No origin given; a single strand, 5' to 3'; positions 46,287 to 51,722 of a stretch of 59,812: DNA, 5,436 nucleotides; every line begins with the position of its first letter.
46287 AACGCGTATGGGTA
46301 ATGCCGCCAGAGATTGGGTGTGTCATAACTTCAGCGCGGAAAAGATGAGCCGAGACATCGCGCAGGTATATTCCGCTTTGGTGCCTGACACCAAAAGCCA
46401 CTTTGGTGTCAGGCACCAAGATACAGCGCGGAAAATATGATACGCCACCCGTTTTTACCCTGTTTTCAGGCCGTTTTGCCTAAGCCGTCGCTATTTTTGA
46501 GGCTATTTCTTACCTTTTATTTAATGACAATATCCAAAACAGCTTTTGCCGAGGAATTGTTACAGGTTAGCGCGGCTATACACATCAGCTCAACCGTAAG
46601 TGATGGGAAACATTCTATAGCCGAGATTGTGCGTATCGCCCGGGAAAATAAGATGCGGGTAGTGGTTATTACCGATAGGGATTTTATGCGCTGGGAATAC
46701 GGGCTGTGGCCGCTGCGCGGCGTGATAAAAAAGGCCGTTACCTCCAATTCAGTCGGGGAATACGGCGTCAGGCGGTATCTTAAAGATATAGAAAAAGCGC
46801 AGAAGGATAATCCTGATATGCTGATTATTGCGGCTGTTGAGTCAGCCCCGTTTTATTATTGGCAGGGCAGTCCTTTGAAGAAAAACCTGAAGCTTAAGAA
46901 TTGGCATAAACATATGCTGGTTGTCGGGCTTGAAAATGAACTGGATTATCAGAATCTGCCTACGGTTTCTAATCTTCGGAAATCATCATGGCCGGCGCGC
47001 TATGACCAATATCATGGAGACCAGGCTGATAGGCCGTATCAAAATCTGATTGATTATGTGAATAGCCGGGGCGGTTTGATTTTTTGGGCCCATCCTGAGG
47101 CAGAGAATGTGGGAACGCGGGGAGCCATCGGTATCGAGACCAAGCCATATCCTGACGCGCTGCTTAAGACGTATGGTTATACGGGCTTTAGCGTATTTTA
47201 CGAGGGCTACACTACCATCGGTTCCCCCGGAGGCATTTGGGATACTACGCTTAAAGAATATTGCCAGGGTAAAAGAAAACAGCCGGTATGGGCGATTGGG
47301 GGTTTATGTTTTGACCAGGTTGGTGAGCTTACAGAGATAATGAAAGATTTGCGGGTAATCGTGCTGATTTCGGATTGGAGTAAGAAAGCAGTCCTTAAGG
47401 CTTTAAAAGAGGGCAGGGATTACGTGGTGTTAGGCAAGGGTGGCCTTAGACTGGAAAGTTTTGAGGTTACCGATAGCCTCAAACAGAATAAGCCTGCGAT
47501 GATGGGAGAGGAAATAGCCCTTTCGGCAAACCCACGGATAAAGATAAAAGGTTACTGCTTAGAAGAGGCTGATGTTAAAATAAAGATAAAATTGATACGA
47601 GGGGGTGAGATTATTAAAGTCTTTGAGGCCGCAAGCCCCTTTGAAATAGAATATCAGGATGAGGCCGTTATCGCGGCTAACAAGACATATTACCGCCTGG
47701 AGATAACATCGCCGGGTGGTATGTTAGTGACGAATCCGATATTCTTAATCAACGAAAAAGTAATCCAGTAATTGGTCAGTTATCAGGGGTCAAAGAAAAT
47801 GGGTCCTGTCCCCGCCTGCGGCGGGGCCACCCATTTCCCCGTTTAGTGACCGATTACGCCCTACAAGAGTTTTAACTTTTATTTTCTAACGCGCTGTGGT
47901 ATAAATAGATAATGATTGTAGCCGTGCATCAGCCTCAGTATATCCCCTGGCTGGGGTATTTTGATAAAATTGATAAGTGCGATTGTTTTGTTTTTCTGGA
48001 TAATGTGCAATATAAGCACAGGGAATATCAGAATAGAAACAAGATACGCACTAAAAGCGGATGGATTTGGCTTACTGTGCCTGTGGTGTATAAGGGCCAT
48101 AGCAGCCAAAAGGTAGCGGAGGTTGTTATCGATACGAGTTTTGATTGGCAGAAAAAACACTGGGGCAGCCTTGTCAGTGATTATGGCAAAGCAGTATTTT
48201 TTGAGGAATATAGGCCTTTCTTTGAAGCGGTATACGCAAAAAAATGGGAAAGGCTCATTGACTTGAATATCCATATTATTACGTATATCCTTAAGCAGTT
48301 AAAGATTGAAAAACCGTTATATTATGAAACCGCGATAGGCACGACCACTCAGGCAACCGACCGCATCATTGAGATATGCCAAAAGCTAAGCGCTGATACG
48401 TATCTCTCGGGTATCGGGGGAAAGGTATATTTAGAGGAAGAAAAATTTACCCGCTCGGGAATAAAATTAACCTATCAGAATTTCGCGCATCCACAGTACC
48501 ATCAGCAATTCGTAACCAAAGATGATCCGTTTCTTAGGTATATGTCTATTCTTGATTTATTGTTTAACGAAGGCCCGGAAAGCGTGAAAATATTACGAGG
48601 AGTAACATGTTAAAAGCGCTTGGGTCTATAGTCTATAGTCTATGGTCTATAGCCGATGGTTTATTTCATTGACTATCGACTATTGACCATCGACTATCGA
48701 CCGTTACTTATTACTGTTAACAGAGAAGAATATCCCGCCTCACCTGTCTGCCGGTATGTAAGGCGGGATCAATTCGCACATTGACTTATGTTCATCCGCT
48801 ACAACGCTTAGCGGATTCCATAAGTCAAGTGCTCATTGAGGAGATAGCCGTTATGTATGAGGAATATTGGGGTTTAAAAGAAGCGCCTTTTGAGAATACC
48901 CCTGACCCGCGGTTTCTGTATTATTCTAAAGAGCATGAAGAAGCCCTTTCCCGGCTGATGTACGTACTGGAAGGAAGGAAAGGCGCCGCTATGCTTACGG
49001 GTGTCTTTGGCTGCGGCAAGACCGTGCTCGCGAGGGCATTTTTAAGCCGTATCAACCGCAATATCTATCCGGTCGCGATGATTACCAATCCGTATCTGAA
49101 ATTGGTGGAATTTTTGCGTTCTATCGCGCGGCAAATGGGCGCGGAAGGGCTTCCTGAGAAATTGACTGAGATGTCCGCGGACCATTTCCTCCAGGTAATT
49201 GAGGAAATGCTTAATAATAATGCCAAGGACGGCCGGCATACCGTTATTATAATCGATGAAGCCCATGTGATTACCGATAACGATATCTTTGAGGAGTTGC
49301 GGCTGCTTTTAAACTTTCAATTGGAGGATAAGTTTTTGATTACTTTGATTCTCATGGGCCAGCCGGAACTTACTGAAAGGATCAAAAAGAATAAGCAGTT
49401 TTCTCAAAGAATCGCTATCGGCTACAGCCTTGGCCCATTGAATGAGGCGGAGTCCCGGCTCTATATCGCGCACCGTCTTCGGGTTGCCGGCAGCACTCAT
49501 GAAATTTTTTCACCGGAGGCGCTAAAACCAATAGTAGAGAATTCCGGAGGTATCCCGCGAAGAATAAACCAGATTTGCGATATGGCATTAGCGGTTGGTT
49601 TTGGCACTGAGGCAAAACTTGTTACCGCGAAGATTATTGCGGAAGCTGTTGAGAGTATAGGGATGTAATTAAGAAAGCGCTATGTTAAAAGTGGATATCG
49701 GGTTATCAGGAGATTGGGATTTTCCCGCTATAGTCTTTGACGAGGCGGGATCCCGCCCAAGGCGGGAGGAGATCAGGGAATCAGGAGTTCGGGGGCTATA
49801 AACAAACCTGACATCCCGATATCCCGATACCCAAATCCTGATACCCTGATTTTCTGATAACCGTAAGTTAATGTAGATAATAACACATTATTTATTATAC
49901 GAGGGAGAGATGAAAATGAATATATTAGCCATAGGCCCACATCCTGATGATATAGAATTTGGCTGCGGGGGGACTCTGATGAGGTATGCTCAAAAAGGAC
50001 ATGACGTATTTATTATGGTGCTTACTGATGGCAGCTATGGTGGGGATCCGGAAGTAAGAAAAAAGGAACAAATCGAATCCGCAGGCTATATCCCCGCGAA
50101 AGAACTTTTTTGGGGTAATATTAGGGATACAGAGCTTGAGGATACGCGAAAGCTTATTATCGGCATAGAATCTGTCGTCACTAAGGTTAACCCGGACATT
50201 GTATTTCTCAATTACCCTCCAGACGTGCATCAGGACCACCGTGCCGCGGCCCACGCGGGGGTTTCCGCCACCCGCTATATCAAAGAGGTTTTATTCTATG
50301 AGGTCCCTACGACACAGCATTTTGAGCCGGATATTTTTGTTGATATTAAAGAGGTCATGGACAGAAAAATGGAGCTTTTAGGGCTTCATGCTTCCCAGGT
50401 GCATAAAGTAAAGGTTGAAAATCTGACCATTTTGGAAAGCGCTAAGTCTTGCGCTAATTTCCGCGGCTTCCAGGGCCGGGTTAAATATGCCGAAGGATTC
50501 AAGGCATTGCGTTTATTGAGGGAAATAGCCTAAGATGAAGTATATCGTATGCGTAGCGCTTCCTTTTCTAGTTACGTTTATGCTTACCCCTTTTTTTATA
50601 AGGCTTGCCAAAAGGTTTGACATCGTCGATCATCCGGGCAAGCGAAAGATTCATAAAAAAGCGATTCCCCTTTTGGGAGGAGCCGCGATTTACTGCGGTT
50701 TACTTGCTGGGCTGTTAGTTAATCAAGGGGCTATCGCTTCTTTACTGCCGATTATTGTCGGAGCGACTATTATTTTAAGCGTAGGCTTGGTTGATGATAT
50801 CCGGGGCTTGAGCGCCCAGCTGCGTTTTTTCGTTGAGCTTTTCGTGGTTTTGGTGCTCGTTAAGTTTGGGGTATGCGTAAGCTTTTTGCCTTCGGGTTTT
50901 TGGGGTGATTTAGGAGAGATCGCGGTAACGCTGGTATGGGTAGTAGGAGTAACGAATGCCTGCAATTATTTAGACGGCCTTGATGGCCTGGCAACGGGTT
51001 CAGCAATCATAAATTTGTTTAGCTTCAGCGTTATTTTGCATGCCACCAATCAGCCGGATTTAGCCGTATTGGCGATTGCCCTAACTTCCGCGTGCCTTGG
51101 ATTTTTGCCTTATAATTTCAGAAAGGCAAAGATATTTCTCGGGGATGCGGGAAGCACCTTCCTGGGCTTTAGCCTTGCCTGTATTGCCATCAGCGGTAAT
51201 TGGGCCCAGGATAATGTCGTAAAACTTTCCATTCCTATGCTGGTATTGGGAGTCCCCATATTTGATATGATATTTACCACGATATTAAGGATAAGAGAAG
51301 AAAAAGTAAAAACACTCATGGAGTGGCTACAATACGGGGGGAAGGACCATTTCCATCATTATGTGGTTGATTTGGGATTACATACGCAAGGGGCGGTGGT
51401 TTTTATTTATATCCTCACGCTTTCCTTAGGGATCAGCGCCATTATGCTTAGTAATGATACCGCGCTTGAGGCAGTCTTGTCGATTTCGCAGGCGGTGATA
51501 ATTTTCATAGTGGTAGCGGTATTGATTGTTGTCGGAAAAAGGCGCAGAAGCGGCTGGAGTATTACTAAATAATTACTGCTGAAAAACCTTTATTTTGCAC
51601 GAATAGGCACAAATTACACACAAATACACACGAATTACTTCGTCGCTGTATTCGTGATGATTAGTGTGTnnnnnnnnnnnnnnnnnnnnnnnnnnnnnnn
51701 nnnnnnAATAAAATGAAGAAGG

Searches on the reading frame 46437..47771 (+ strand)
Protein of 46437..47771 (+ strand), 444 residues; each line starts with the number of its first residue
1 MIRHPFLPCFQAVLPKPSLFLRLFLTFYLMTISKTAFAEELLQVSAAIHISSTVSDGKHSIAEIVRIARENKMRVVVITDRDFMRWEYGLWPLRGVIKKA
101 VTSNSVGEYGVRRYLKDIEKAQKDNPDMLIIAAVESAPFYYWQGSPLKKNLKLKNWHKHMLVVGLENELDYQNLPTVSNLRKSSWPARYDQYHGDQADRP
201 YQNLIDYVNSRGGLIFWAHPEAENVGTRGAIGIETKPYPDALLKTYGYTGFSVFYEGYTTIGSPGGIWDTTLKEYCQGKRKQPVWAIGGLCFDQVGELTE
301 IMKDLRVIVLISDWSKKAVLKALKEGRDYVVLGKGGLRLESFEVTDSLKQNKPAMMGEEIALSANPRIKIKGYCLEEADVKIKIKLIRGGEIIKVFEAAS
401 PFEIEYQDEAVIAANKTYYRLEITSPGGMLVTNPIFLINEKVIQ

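Call 65: search_protein_families(library=pfam, proteins=[window:46437-47771:+], max_evalue=0.00001)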
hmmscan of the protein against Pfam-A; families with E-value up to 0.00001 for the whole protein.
window:46437-47771:+ (444 aa): 0 families

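Call 74: search_protein_families(library=pfam, proteins=[window:46437-47771:+], max_evalue=0.01)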
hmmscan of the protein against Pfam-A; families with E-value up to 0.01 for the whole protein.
window:46437-47771:+ (444 aa): 1 family
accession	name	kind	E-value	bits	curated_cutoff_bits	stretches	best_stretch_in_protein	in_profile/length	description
PF02811.25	PHP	-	2.3e-05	25.2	26.4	1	49-180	3-94/164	PHP domain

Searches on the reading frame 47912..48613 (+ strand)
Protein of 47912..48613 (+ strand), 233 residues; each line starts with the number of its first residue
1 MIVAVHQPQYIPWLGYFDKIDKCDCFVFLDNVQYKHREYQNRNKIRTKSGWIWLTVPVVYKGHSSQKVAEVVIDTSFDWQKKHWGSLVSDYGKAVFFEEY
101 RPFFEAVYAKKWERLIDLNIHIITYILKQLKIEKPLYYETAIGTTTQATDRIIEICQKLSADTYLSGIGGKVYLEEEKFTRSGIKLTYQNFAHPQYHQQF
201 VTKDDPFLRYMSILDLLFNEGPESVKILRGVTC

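Call 65: search_protein_families(library=pfam, proteins=[window:47912-48613:+], max_evalue=0.00001)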
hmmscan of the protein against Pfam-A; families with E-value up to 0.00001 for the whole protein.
window:47912-48613:+ (233 aa): 1 family
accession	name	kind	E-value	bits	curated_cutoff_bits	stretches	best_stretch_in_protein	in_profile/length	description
PF08889.16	WbqC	-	7.2e-80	268.4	21.3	1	7-226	1-217/218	WbqC-like protein family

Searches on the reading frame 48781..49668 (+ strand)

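Call 65: search_protein_families(library=pfam, proteins=[window:48781-49668:+], max_evalue=0.00001)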
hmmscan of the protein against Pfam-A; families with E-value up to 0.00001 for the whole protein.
window:48781-49668:+ (295 aa): 4 families
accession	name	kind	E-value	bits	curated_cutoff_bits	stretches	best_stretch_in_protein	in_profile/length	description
PF13401.12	AAA_22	-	7.1e-22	78.5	27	1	66-200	4-129/130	AAA domain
PF13191.12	AAA_16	-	4.7e-12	47.2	32.6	1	50-168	6-148/167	AAA ATPase domain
PF00004.35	AAA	-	2.1e-06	28.7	21.2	0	71-168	2-73/131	ATPase family associated with various cellular activities (AAA)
PF01637.24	ATPase_2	-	9.1e-06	26.1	33.2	0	53-165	5-123/225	ATPase domain predominantly from Archaea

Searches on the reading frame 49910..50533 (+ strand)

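Call 74: search_protein_families(library=pfam, proteins=[window:49910-50533:+], max_evalue=0.01)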
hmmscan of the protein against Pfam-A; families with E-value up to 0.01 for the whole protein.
window:49910-50533:+ (207 aa): 1 family
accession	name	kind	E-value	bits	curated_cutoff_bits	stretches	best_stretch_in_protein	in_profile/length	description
PF02585.22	PIG-L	-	3.7e-26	92.6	28.2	1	6-120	1-128/129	GlcNAc-PI de-N-acetylase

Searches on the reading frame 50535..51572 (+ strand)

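Call 74: search_protein_families(library=pfam, proteins=[window:50535-51572:+], max_evalue=0.01)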
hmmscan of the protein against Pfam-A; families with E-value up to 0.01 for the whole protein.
window:50535-51572:+ (345 aa): 1 family
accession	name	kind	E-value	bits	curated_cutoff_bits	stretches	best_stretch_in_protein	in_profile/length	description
PF00953.26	Glycos_transf_4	-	5.4e-36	124.4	27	1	72-221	3-159/160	Glycosyl transferase family 4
